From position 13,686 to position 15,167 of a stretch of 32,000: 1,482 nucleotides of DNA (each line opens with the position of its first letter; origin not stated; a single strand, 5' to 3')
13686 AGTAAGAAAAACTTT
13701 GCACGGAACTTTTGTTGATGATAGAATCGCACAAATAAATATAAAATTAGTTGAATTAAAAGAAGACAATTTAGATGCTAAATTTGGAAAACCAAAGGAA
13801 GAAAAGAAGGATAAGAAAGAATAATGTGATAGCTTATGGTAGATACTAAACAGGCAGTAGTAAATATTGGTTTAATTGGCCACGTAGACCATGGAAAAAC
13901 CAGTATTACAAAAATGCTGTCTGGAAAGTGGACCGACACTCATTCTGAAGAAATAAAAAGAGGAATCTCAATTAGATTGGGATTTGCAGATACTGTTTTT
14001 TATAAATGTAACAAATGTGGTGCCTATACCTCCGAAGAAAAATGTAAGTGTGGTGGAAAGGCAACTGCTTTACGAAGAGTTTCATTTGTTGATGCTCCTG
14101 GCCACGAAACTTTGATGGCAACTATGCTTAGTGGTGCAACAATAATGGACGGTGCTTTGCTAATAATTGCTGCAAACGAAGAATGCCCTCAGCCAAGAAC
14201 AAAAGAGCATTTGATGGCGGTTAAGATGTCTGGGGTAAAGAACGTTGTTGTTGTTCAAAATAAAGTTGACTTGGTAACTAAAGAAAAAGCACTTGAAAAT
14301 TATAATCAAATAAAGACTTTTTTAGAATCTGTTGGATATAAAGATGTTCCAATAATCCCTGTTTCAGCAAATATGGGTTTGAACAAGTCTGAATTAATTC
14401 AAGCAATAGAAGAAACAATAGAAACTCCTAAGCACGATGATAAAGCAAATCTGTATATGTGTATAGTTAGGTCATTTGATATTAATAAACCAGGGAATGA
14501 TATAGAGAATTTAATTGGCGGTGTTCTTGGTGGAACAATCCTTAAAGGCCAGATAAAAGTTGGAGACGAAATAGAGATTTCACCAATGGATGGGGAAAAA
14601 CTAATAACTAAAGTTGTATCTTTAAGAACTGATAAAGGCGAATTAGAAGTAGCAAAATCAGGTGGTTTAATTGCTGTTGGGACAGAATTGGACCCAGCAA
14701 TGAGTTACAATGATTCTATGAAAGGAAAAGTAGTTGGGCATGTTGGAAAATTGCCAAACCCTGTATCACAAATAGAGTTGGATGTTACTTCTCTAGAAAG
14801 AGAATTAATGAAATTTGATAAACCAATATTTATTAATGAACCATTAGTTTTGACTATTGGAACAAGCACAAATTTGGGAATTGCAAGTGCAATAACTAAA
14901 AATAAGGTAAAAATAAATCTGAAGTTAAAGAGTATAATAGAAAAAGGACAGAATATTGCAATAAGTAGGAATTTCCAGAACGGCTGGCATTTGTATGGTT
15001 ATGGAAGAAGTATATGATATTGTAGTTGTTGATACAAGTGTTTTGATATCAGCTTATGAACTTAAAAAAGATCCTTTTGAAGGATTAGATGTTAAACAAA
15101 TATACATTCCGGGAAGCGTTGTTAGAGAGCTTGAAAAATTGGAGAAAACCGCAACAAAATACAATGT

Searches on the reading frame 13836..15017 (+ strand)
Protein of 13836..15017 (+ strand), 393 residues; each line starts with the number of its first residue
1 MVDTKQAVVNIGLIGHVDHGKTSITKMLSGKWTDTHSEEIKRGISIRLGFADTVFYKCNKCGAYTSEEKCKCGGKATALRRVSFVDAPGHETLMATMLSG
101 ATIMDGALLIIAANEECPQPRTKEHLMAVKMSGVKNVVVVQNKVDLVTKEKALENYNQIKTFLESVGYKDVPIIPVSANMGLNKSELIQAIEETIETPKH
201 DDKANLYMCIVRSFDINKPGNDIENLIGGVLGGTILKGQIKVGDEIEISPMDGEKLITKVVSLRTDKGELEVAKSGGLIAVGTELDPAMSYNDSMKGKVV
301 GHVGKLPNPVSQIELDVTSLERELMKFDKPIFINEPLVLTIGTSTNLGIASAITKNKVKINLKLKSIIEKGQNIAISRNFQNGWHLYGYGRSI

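Call 6: search_protein_families(library=pfam, proteins=[window:13836-15017:+], max_evalue=0.01)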
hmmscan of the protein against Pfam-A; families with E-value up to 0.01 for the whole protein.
window:13836-15017:+ (393 aa): 4 families
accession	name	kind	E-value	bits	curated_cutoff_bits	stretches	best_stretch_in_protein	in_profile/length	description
PF00009.33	GTP_EFTU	-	5.3e-32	111.4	26.5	1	8-196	3-187/188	Elongation factor Tu GTP binding domain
PF09173.17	eIF2_C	-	9.9e-14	51.8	22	1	322-390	12-84/86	Initiation factor eIF2 gamma, C terminal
PF03144.31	GTP_EFTU_D2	-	1.3e-07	32.4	30.3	1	228-285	1-60/73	Elongation factor Tu domain 2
PF03193.22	RsgA_GTPase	-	5.9e-05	23.4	30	1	104-194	23-107/174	RsgA GTPase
